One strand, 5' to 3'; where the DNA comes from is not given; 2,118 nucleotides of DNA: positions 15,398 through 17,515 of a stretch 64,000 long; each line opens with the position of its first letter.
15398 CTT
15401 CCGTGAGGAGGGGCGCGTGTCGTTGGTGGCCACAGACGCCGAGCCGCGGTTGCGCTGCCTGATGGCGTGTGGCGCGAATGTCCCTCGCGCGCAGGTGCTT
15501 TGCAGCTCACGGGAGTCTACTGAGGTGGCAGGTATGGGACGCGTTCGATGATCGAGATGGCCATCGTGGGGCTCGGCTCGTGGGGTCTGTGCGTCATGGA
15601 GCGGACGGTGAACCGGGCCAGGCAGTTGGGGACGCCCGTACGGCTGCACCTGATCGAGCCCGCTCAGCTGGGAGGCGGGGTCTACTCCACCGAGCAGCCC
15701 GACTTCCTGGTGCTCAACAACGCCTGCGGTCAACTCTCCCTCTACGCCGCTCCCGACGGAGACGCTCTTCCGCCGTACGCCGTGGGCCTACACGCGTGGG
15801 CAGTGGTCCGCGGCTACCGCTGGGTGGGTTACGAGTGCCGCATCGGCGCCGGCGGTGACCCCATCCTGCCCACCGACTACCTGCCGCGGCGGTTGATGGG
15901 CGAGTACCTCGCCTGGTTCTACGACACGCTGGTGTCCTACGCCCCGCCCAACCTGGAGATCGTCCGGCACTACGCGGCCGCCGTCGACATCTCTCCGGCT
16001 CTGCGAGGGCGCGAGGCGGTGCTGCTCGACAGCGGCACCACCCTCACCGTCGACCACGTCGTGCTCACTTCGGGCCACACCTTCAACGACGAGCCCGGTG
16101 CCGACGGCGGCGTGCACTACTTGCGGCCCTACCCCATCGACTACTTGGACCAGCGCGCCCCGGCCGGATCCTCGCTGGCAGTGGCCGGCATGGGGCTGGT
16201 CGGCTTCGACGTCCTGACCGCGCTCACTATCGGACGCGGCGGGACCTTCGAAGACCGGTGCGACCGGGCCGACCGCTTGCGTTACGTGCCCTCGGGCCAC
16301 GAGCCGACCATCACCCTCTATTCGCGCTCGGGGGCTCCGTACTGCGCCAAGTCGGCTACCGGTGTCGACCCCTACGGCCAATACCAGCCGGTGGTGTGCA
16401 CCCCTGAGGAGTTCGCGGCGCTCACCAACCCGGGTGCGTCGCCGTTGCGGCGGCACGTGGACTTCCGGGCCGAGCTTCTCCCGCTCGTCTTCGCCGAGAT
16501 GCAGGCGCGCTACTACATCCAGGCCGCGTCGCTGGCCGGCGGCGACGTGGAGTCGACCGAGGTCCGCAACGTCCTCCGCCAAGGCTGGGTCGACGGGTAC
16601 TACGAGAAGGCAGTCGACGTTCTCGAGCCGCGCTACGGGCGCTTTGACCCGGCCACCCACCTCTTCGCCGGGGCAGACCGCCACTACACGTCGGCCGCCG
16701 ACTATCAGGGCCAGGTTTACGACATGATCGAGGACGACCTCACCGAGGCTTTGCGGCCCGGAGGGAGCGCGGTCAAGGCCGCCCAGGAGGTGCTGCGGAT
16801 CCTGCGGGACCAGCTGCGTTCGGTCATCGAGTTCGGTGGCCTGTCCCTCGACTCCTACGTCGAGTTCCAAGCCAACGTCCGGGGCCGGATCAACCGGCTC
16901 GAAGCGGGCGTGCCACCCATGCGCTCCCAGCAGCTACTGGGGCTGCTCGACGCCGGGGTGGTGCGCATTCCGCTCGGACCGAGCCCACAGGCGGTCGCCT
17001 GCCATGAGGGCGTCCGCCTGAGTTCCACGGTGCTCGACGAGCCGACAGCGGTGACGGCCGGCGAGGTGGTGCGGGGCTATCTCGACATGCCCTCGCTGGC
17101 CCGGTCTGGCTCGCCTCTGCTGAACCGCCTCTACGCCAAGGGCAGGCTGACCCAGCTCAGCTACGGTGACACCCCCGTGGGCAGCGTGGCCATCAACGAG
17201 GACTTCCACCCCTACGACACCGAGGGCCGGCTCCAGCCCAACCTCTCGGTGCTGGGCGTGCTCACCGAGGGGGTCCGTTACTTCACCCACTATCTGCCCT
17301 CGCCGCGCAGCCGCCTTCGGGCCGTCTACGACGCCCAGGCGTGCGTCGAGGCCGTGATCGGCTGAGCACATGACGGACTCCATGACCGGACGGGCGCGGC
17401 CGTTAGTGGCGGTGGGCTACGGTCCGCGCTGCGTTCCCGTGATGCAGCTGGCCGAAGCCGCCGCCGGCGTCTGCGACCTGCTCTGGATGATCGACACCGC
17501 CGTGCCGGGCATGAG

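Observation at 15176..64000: Large accessory glyco-lipopeptide cluster directly after tRNA-Arg(ACG): candidate undescribed pathway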

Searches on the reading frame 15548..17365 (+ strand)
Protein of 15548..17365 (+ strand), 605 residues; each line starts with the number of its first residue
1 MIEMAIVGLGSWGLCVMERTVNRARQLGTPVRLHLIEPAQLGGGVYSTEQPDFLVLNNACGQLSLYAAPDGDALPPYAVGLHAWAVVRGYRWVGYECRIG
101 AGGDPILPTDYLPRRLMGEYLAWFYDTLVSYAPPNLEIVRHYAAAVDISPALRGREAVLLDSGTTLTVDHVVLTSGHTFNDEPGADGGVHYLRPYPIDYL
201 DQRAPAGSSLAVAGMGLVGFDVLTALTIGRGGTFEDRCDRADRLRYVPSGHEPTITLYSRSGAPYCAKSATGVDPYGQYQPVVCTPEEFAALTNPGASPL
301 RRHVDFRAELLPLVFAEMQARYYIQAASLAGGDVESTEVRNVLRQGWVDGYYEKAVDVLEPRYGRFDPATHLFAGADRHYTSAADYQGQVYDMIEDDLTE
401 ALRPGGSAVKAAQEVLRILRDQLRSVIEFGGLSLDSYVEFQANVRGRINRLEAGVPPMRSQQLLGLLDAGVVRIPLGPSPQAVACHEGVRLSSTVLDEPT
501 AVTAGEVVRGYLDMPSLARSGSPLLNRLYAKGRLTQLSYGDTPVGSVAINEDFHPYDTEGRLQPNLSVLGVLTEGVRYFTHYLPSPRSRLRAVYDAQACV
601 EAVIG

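Call 5: search_protein_families(library=pfam, proteins=[window:15548-17365:+], max_evalue=0.001)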
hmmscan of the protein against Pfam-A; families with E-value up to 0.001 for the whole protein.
window:15548-17365:+ (605 aa): 1 family
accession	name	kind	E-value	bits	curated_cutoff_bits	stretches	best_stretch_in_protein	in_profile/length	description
PF13454.12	NAD_binding_9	-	9.7e-29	100.8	21.8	1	5-177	1-154/155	FAD-NAD(P)-binding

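Call 10: find_encoding_contigs(protein=window:15548-17365:+, flank=10000, max_places=6)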
Protein window:15548-17365:+ (605 aa): no gene with exactly this product is on record in the collection.

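Call 11: search_protein_families(library=ncbifam, proteins=[window:15548-17365:+], max_evalue=0.001)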
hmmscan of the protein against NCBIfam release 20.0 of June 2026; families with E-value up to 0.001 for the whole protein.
window:15548-17365:+ (605 aa): 1 family
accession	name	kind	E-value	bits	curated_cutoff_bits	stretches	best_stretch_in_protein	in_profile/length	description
NF007381.0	PRK09897.1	equivalog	0.00021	19.6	783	1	110-263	95-246/535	FAD-NAD(P)-binding protein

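Call 21: search_solved_structures(query=window:15548-17365:+, max_evalue=0.01)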
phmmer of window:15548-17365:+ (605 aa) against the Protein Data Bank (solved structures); distinct sequences matched with E-value up to 0.01: 1.
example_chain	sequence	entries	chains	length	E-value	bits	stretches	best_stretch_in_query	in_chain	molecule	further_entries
8cp2_A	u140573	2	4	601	1.3e-48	169.2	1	3-603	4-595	FAD-binding protein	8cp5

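Call 27: search_solved_structures(query=window:15548-17365:+, max_evalue=0.01, show_alignments=1)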
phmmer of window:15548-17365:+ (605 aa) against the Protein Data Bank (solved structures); distinct sequences matched with E-value up to 0.01: 1.
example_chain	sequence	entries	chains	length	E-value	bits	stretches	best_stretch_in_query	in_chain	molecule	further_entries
8cp2_A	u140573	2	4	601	1.3e-48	169.2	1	3-603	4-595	FAD-binding protein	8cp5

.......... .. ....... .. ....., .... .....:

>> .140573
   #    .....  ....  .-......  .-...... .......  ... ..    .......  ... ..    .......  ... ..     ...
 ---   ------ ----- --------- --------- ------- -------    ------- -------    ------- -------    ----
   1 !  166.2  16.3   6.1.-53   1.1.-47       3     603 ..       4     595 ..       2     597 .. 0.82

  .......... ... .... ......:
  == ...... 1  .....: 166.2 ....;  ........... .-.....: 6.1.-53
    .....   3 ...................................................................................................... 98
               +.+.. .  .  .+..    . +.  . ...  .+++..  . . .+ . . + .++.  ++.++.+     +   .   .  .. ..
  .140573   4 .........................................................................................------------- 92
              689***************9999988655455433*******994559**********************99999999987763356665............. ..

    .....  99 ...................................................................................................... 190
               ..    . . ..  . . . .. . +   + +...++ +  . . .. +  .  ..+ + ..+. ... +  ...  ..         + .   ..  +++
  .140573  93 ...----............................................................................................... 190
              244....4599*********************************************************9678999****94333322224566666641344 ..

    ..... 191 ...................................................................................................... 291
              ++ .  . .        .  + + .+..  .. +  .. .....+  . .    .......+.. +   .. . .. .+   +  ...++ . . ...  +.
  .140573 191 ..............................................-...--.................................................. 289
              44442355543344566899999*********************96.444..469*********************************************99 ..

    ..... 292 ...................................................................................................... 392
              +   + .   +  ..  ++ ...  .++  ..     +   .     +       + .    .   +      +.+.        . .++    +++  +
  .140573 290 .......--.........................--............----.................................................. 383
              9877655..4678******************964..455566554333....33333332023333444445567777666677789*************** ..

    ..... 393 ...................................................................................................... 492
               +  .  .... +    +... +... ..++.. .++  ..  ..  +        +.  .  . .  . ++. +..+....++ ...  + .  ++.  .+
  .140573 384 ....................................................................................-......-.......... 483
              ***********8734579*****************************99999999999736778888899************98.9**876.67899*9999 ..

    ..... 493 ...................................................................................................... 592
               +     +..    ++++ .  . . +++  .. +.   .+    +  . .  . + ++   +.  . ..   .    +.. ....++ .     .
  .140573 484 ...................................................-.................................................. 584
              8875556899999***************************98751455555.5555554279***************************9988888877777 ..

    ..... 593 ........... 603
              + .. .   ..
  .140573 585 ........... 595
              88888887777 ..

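Call 52: find_homologous_proteins(query=window:15548-17365:+, max_evalue=1e-20)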
Query window:15548-17365:+ (605 aa): 743 proteins with E <= 1e-20 among 8000 candidates; the best 120 are listed.
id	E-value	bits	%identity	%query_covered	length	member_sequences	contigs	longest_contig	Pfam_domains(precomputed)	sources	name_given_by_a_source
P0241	0.0e+0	1309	94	100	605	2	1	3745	PF13454.13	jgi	jgi:uncharacterized NAD(P)/FAD-binding protein YdhS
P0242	0.0e+0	1289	93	100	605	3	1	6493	PF13454.13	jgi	jgi:uncharacterized NAD(P)/FAD-binding protein YdhS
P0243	0.0e+0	1261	91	100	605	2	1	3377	PF13454.13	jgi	jgi:FAD-NAD(P)-binding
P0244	0.0e+0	1260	91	100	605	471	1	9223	PF13454.13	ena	-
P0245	0.0e+0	1248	90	100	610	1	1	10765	PF13454.13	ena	-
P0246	0.0e+0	1245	90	100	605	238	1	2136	PF13454.13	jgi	jgi:uncharacterized NAD(P)/FAD-binding protein YdhS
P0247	0.0e+0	1244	90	100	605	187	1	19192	PF13454.13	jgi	jgi:uncharacterized NAD(P)/FAD-binding protein YdhS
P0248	0.0e+0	1242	91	100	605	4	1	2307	PF13454.13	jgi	jgi:uncharacterized NAD(P)/FAD-binding protein YdhS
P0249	0.0e+0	1241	90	100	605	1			PF13454.13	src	-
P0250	0.0e+0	1240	90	100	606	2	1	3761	PF13454.13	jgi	jgi:uncharacterized NAD(P)/FAD-binding protein YdhS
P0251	0.0e+0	1240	90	100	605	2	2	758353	PF13454.13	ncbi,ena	-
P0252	0.0e+0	1238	90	100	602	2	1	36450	PF13454.13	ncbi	ncbi:MAG: FAD/NAD(P)-binding protein [Mycobacterium sp.]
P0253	0.0e+0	1235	90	100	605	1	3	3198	PF13454.13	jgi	jgi:uncharacterized NAD(P)/FAD-binding protein YdhS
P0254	0.0e+0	1234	89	100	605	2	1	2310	PF13454.13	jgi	jgi:uncharacterized NAD(P)/FAD-binding protein YdhS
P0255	0.0e+0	1234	90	100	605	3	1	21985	PF13454.13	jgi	jgi:uncharacterized NAD(P)/FAD-binding protein YdhS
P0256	0.0e+0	1233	89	100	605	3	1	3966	PF13454.13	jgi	-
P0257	0.0e+0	1233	90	100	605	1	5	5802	PF13454.13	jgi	jgi:uncharacterized NAD(P)/FAD-binding protein YdhS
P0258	0.0e+0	1233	90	100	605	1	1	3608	PF13454.13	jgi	jgi:uncharacterized NAD(P)/FAD-binding protein YdhS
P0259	0.0e+0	1233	89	100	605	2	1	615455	PF13454.13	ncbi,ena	-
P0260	0.0e+0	1232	89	100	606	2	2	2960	PF13454.13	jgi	jgi:hypothetical protein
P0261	0.0e+0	1232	87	100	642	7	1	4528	PF13454.13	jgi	jgi:FAD-NAD(P)-binding protein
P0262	0.0e+0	1231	88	100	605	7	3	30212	PF13454.13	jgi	-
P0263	0.0e+0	1230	89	100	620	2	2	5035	PF13454.13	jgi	jgi:uncharacterized NAD(P)/FAD-binding protein YdhS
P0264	0.0e+0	1229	89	100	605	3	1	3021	PF13454.13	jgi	jgi:hypothetical protein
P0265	0.0e+0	1227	89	100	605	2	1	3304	PF13454.13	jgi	jgi:uncharacterized NAD(P)/FAD-binding protein YdhS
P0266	0.0e+0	1227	88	100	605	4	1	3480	PF13454.13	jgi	jgi:uncharacterized NAD(P)/FAD-binding protein YdhS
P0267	0.0e+0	1227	89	100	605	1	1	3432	PF13454.13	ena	-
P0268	0.0e+0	1225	87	100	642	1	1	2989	PF13454.13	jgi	jgi:uncharacterized NAD(P)/FAD-binding protein YdhS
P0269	0.0e+0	1225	89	100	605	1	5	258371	PF13454.13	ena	-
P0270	0.0e+0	1224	89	100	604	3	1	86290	PF13454.13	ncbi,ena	-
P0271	0.0e+0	1222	88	100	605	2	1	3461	PF13454.13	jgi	jgi:uncharacterized NAD(P)/FAD-binding protein YdhS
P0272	0.0e+0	1222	88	100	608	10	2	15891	PF13454.13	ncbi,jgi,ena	ncbi:MAG TPA: FAD/NAD(P)-binding protein [Mycobacterium sp.]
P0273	0.0e+0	1221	88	100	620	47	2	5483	PF13454.13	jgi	jgi:uncharacterized NAD(P)/FAD-binding protein YdhS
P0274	0.0e+0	1221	88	100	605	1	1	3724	PF13454.13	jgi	jgi:uncharacterized NAD(P)/FAD-binding protein YdhS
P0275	0.0e+0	1220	89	100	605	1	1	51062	PF13454.13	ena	-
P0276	0.0e+0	1219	88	100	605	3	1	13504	PF13454.13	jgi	jgi:uncharacterized NAD(P)/FAD-binding protein YdhS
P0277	0.0e+0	1217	88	100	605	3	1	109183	PF13454.13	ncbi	-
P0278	0.0e+0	1215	87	100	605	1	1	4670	PF13454.13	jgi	jgi:uncharacterized NAD(P)/FAD-binding protein YdhS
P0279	0.0e+0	1214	86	100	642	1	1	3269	PF13454.13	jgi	jgi:hypothetical protein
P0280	0.0e+0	1213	88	100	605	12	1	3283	PF13454.13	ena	-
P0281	0.0e+0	1210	87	100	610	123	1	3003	PF13454.13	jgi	jgi:uncharacterized NAD(P)/FAD-binding protein YdhS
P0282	0.0e+0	1210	88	100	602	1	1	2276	PF13454.13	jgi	jgi:uncharacterized NAD(P)/FAD-binding protein YdhS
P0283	0.0e+0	1209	87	100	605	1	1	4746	PF13454.13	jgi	jgi:uncharacterized NAD(P)/FAD-binding protein YdhS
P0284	0.0e+0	1208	87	100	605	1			PF13454.13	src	-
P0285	0.0e+0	1207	87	100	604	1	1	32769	PF13454.13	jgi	jgi:FAD-NAD(P)-binding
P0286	0.0e+0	1207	88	100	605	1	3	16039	PF13454.13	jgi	jgi:uncharacterized NAD(P)/FAD-binding protein YdhS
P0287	0.0e+0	1206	88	100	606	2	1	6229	PF13454.13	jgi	jgi:uncharacterized NAD(P)/FAD-binding protein YdhS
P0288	0.0e+0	1205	87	100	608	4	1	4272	PF13454.13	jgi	jgi:uncharacterized NAD(P)/FAD-binding protein YdhS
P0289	0.0e+0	1201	87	100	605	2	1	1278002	PF13454.13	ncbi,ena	-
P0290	0.0e+0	1198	87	100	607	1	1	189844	PF13454.13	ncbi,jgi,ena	jgi:uncharacterized NAD(P)/FAD-binding protein YdhS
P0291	0.0e+0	1197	86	100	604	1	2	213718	PF13454.13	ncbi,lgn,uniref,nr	ncbi:FAD/NAD(P)-binding protein [Mycobacterium sp. E796]|uniref:FAD/NAD(P)-binding protein n=1 Tax=M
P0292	0.0e+0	1196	86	100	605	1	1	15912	PF13454.13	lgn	-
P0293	0.0e+0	1196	87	100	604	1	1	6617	PF13454.13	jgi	jgi:uncharacterized NAD(P)/FAD-binding protein YdhS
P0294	0.0e+0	1195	86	100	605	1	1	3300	PF13454.13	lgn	-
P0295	0.0e+0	1194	85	100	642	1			PF13454.13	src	-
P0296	0.0e+0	1192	86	100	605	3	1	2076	PF13454.13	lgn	-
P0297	0.0e+0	1190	85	100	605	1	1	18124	PF13454.13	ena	-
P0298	0.0e+0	1190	86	100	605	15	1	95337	PF13454.13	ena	-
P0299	0.0e+0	1188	87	100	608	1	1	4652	PF13454.13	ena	-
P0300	0.0e+0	1187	87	100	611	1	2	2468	PF13454.13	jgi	jgi:uncharacterized NAD(P)/FAD-binding protein YdhS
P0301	0.0e+0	1187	86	100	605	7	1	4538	PF13454.13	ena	-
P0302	0.0e+0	1186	85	100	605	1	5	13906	PF13454.13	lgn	-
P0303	0.0e+0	1185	88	97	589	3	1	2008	PF13454.13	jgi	jgi:uncharacterized NAD(P)/FAD-binding protein YdhS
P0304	0.0e+0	1184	86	100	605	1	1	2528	PF13454.13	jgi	jgi:uncharacterized NAD(P)/FAD-binding protein YdhS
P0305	0.0e+0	1183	86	100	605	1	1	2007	PF13454.13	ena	-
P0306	0.0e+0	1183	86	100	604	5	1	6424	PF13454.13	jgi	jgi:uncharacterized NAD(P)/FAD-binding protein YdhS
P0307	0.0e+0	1183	86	100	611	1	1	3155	PF13454.13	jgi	jgi:uncharacterized NAD(P)/FAD-binding protein YdhS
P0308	0.0e+0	1183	86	100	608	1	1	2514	PF13454.13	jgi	jgi:uncharacterized NAD(P)/FAD-binding protein YdhS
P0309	0.0e+0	1183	86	100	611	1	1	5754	PF13454.13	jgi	jgi:uncharacterized NAD(P)/FAD-binding protein YdhS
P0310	0.0e+0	1182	86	100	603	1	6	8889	PF13454.13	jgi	jgi:uncharacterized NAD(P)/FAD-binding protein YdhS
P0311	0.0e+0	1179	85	100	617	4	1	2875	PF13454.13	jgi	jgi:uncharacterized NAD(P)/FAD-binding protein YdhS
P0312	0.0e+0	1178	85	100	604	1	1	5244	PF13454.13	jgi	jgi:uncharacterized NAD(P)/FAD-binding protein YdhS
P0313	0.0e+0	1177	85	100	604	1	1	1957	PF13454.13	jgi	jgi:uncharacterized NAD(P)/FAD-binding protein YdhS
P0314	0.0e+0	1175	85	100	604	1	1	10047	PF13454.13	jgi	jgi:uncharacterized NAD(P)/FAD-binding protein YdhS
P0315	0.0e+0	1173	85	100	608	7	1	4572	PF13454.13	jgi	jgi:uncharacterized NAD(P)/FAD-binding protein YdhS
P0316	0.0e+0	1172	85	100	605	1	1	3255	PF13454.13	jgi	-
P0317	0.0e+0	1171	85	100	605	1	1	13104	PF13454.13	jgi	jgi:uncharacterized NAD(P)/FAD-binding protein YdhS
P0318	0.0e+0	1170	85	100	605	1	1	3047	PF13454.13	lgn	-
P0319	0.0e+0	1168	86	100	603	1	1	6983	PF13454.13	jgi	jgi:uncharacterized NAD(P)/FAD-binding protein YdhS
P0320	0.0e+0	1167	85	100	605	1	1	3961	PF13454.13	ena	-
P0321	0.0e+0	1166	85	100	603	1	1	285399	PF13454.13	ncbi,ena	-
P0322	0.0e+0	1163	84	100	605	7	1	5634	PF13454.13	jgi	jgi:uncharacterized NAD(P)/FAD-binding protein YdhS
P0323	0.0e+0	1162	85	100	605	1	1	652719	PF13454.13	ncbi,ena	-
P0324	0.0e+0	1160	85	100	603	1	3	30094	PF13454.13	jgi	jgi:uncharacterized NAD(P)/FAD-binding protein YdhS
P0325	0.0e+0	1160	85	100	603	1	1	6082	PF13454.13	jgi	jgi:uncharacterized NAD(P)/FAD-binding protein YdhS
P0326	0.0e+0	1159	82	100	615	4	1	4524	PF13454.13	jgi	jgi:uncharacterized NAD(P)/FAD-binding protein YdhS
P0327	0.0e+0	1158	84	100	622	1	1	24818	PF13454.13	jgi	jgi:uncharacterized NAD(P)/FAD-binding protein YdhS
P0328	0.0e+0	1145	81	100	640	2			PF13454.13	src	-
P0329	0.0e+0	1145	84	100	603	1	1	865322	PF13454.13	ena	-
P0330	0.0e+0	1142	85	97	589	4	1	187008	PF13454.13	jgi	jgi:uncharacterized NAD(P)/FAD-binding protein YdhS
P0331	0.0e+0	1138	83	100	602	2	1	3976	PF13454.13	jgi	jgi:uncharacterized NAD(P)/FAD-binding protein YdhS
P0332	0.0e+0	1138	84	100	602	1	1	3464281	PF13454.13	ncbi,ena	-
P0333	0.0e+0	1138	86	97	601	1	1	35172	PF13454.13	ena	-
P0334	0.0e+0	1134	83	100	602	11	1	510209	PF13454.13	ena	-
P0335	0.0e+0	1119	82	100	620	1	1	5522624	PF13454.13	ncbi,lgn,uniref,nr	ncbi:FAD/NAD(P)-binding protein [Mycobacterium paraterrae]|uniref:FAD/NAD(P)-binding protein n=1 Tax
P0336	0.0e+0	1118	90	90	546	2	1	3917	PF13454.13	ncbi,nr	ncbi:MAG TPA: FAD/NAD(P)-binding protein, partial [Acidimicrobiales bacterium]|nr:FAD/NAD(P)-binding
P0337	0.0e+0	1113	85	95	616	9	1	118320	PF13454.13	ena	-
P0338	0.0e+0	1067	88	87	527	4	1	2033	PF13454.13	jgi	jgi:uncharacterized NAD(P)/FAD-binding protein YdhS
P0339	0.0e+0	1063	78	100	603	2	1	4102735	PF13454.13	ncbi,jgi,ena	jgi:FAD-NAD(P)-binding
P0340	0.0e+0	1061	90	86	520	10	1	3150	PF13454.13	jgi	jgi:uncharacterized NAD(P)/FAD-binding protein YdhS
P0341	0.0e+0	1057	77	100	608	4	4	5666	PF13454.13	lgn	-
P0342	0.0e+0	1055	78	100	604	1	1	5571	PF13454.13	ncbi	-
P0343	0.0e+0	1046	88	87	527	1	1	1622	PF13454.13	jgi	jgi:uncharacterized NAD(P)/FAD-binding protein YdhS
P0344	0.0e+0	1033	76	100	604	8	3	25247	PF13454.13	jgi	jgi:uncharacterized NAD(P)/FAD-binding protein YdhS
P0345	0.0e+0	1022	87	86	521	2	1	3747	PF13454.13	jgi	-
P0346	0.0e+0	1020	74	100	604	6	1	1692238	PF13454.13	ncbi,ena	-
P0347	0.0e+0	1019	84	87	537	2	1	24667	PF13454.13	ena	-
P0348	0.0e+0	1018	76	100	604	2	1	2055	PF13454.13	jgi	jgi:uncharacterized NAD(P)/FAD-binding protein YdhS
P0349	0.0e+0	1016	75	100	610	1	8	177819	PF13454.13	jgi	jgi:uncharacterized NAD(P)/FAD-binding protein YdhS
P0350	0.0e+0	1016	75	100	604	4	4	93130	PF13454.13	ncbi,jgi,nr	ncbi:MAG TPA: FAD/NAD(P)-binding protein [Acidimicrobiales bacterium]|jgi:uncharacterized NAD(P)/FAD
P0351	0.0e+0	1015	76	100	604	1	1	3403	PF13454.13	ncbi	-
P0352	0.0e+0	1015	75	100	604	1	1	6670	PF13454.13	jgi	jgi:uncharacterized NAD(P)/FAD-binding protein YdhS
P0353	0.0e+0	1014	75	100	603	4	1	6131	PF13454.13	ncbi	-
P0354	0.0e+0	1013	75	100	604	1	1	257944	PF13454.13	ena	-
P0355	0.0e+0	1011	87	85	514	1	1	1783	PF13454.13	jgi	jgi:uncharacterized NAD(P)/FAD-binding protein YdhS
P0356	1.9e-298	1009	75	100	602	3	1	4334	PF13454.13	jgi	jgi:FAD-NAD(P)-binding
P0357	1.1e-297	1007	75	100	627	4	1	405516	PF13454.13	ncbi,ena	-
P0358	5.1e-297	1005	75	100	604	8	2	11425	PF13454.13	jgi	jgi:uncharacterized NAD(P)/FAD-binding protein YdhS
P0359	1.1e-296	1004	74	100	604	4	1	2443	PF13454.13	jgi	jgi:uncharacterized NAD(P)/FAD-binding protein YdhS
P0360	4.1e-296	1002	74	100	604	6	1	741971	PF13454.13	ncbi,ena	-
